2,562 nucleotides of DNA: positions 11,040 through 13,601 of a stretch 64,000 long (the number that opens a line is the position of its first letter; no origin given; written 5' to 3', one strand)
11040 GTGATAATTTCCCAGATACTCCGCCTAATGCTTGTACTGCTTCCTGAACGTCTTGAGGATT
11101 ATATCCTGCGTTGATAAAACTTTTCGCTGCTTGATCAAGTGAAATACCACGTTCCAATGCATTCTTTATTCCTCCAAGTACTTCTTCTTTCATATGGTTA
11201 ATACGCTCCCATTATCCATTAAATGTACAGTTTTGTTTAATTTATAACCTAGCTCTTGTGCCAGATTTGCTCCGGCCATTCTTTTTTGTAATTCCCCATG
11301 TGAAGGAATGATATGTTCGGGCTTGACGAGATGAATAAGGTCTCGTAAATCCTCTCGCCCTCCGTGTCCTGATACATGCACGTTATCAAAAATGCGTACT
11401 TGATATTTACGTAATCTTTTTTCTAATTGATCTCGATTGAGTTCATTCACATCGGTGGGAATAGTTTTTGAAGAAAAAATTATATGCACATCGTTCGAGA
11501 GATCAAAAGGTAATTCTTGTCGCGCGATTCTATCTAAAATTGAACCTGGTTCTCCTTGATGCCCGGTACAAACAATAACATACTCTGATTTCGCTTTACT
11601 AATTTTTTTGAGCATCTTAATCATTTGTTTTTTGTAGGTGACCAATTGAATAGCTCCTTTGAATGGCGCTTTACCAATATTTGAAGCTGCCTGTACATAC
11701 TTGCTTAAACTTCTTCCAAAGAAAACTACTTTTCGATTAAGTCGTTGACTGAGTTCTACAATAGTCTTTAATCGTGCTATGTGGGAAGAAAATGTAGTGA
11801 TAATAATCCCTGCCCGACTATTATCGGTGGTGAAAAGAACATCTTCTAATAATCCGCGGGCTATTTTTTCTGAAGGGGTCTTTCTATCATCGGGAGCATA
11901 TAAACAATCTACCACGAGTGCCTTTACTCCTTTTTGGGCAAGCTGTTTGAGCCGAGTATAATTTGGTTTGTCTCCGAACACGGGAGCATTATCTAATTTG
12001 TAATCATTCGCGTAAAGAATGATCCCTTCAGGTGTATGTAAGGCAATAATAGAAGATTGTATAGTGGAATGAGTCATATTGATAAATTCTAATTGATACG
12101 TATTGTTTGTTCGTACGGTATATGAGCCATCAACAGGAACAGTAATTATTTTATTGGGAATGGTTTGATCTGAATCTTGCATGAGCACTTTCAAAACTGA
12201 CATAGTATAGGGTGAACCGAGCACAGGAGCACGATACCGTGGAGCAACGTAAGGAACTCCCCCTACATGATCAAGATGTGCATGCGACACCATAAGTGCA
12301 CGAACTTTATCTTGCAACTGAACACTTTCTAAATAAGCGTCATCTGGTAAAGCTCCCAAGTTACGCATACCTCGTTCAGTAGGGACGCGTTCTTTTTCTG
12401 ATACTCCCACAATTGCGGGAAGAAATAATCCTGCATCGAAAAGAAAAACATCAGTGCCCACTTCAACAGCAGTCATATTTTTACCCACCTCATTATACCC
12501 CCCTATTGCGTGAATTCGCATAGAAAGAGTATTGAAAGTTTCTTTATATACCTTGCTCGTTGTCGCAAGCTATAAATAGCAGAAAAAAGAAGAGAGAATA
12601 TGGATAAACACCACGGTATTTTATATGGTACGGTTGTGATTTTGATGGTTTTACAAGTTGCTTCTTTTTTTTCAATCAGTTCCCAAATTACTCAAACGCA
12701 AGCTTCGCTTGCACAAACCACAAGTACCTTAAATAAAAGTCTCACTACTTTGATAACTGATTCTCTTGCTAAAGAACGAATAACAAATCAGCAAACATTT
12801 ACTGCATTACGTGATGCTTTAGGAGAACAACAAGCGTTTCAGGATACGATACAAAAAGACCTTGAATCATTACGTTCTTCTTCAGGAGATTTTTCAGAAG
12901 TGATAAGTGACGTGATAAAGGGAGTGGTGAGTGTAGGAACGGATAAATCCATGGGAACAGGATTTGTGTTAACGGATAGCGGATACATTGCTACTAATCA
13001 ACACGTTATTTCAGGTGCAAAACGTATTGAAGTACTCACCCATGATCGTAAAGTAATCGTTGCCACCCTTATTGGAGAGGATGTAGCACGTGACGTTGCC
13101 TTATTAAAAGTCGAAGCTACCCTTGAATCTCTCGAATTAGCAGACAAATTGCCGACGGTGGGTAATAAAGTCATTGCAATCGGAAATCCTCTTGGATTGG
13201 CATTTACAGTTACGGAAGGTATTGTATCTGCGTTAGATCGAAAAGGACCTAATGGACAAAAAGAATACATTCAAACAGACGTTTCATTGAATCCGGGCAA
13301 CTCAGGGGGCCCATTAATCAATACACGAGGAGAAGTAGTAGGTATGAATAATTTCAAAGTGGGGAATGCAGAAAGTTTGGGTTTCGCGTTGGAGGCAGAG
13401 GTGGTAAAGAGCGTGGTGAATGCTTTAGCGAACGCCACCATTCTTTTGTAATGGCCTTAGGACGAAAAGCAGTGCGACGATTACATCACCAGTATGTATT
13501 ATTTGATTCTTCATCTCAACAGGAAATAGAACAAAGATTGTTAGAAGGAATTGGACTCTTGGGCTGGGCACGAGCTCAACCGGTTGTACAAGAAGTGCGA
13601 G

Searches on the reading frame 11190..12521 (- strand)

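Call 44: search_protein_families(library=pfam, proteins=[window:11190-12521:-], max_evalue=0.001)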
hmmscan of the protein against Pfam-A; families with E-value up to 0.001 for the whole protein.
window:11190-12521:- (443 aa): 4 families
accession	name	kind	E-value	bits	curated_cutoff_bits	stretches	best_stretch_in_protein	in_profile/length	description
PF22505.1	RNase_J_b_CASP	-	1.5e-24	86.6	27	1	239-362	4-120/126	Ribonuclease J, beta-CASP domain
PF07521.17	RMMBL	-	1.4e-10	41.4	21.6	1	376-427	7-59/63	Zn-dependent metallo-hydrolase RNA specificity domain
PF00753.33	Lactamase_B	-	4.4e-10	40.3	22.7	1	12-174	4-150/196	Metallo-beta-lactamase superfamily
PF12706.13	Lactamase_B_2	-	1.8e-06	28.1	27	1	70-155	26-116/200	Beta-lactamase superfamily domain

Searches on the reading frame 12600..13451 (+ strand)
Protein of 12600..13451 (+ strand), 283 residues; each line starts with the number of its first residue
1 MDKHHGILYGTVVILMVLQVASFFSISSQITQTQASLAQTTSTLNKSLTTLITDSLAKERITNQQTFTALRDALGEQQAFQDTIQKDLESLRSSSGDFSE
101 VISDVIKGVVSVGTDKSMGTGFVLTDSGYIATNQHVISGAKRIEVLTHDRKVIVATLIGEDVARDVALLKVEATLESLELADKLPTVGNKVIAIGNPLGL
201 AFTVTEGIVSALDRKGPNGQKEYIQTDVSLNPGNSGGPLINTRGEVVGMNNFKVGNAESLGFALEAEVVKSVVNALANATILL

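Call 44: search_protein_families(library=pfam, proteins=[window:12600-13451:+], max_evalue=0.001)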
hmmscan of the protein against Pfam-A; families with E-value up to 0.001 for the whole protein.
window:12600-13451:+ (283 aa): 2 families
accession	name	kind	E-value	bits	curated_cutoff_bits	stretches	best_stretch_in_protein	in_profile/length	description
PF13365.12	Trypsin_2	-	3e-33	116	27.6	1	119-249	1-144/144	Trypsin-like peptidase domain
PF00089.32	Trypsin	-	5.7e-15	56.2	20.6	1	110-264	18-211/220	Trypsin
